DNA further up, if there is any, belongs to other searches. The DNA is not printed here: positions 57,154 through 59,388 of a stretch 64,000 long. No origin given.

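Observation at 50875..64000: tRNA-Tyr-anchored island with its own primase / ATPase / iteron replication module (satellite- or AICE-like replicon)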

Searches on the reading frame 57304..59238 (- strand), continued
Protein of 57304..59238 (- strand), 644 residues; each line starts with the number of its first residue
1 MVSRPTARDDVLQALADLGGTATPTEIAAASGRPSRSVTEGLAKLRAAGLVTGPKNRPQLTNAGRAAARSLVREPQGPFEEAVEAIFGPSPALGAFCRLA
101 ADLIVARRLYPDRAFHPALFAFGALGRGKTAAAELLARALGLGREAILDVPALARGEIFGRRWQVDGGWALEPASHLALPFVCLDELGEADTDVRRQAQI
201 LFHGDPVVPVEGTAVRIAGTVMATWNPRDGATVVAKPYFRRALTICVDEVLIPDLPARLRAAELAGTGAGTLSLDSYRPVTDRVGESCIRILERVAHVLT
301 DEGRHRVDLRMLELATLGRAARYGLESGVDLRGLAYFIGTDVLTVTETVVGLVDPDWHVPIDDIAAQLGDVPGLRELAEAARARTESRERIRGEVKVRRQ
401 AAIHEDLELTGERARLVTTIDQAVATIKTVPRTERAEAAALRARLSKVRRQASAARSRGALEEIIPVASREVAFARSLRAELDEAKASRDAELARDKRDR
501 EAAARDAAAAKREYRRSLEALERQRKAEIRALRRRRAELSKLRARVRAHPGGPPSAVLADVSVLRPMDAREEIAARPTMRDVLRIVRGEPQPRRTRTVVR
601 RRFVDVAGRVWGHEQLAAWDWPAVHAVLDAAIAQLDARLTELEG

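Call 92: search_protein_families(library=pfam, alignment_id=A3, max_evalue=0.01)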
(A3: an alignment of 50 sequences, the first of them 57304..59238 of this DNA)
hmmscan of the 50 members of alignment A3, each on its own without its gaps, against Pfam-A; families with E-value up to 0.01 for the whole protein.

A. member 1, window:57304-59238:- (644 aa): 3 families
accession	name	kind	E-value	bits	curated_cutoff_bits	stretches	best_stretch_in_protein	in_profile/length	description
PF12802.13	MarR_2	-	0.0014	19.1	27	1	10-52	9-51/61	MarR family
PF01978.25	TrmB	-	0.0015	18.8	25.6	1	13-60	15-61/68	Sugar-specific transcriptional regulator TrmB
PF09339.16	HTH_IclR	-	0.0019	18.4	22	0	10-52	7-49/52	IclR helix-turn-helix domain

B. families by the number of members that match (of 50 scanned): 29 families (the first 25 are shown)
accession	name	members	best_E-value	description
PF07728.20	AAA_5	23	2.9e-07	AAA domain (dynein-related subfamily)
PF12802.13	MarR_2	19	1.7e-06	MarR family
PF12840.13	HTH_20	13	1.6e-07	Helix-turn-helix domain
PF25213.1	HVO_A0261_N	11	2.2e-06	HVO_A0261 N-terminal domain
PF09339.16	HTH_IclR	7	0.00031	IclR helix-turn-helix domain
PF13412.12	HTH_24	6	2.5e-05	Winged helix-turn-helix DNA-binding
PF00004.35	AAA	6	5.1e-05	ATPase family associated with various cellular activities (AAA)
PF13545.12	HTH_Crp_2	5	0.00068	Crp-like helix-turn-helix domain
PF25212.1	HVO_A0114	4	1.4e-05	HVO_A0114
PF01022.26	HTH_5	3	2.4e-06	Bacterial regulatory protein, arsR family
PF01978.25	TrmB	3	6.7e-05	Sugar-specific transcriptional regulator TrmB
PF07724.20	AAA_2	3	0.0023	AAA domain (Cdc48 subfamily)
PF01047.28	MarR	2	2.7e-05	MarR family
PF07726.17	AAA_3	2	7.5e-05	ATPase family associated with various cellular activities (AAA)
PF24034.1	DUF7343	2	0.0013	Domain of unknown function (DUF7343)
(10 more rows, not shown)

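Call 104: search_protein_families(library=phrogs, proteins=[L178:7108-7971:-, L178:9620-10366:-, L178:10454-11209:+, L178:12456-13313:+, L178:3276-4562:+, L178:2818-3303:+, L170:7306-9300:+, L170:12143-12961:+, L173:7078-8283:+], max_evalue=0.001)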
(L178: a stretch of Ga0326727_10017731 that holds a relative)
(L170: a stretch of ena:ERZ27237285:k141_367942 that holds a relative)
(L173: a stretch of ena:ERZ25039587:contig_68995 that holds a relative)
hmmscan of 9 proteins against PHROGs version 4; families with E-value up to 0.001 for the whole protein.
L178:7108-7971:- (287 aa): 0 families

L178:9620-10366:- (248 aa): 0 families

L178:10454-11209:+ (251 aa): 0 families

L178:12456-13313:+ (285 aa): 0 families

L178:3276-4562:+ (428 aa): 1 family
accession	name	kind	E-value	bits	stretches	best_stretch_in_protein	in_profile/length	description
phrog_5311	-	DNA, RNA and nucleotide metabolism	1e-05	25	1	159-369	396-618/692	helicase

L178:2818-3303:+ (161 aa): 1 family
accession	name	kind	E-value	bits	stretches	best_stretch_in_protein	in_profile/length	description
phrog_19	-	DNA, RNA and nucleotide metabolism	0.00095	19.1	0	9-120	156-278/621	DnaB-like replicative helicase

L170:7306-9300:+ (664 aa): 0 families

L170:12143-12961:+ (272 aa): 0 families

L173:7078-8283:+ (401 aa): 0 families

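Call 105: search_protein_families(library=pfam, proteins=[L178:7108-7971:-, L178:9620-10366:-, L178:10454-11209:+, L178:12456-13313:+, L178:126-431:+], max_evalue=0.01)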
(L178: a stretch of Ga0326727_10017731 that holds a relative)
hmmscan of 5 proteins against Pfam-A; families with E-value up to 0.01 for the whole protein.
L178:7108-7971:- (287 aa): 0 families

L178:9620-10366:- (248 aa): 0 families

L178:10454-11209:+ (251 aa): 0 families

L178:12456-13313:+ (285 aa): 0 families

L178:126-431:+ (101 aa): 0 families

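Call 109: search_dna_similar(query=window:57304-59238:-, collection=plasmids, mode=protein, max_rows=15, max_evalue=0.001)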
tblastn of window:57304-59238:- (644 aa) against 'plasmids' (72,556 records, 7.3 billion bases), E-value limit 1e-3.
No match.

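Call 110: search_dna_similar(query=window:57304-59238:-, collection=phages, mode=protein, max_rows=15, max_evalue=0.001)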
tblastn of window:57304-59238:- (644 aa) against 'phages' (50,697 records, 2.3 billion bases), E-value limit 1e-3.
No match.

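Call 112: find_related_loci(query=A2, collection=viral_contigs, flank=10000)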
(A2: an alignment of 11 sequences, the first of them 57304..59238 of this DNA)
Query A2 (644 aa) in viral_contigs; peptide patterns used: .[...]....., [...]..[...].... (x = any residue, [..] = any of these).
57 stretches matched a pattern, but none encodes a relative of the query by tblastn (E <= 1e-3).
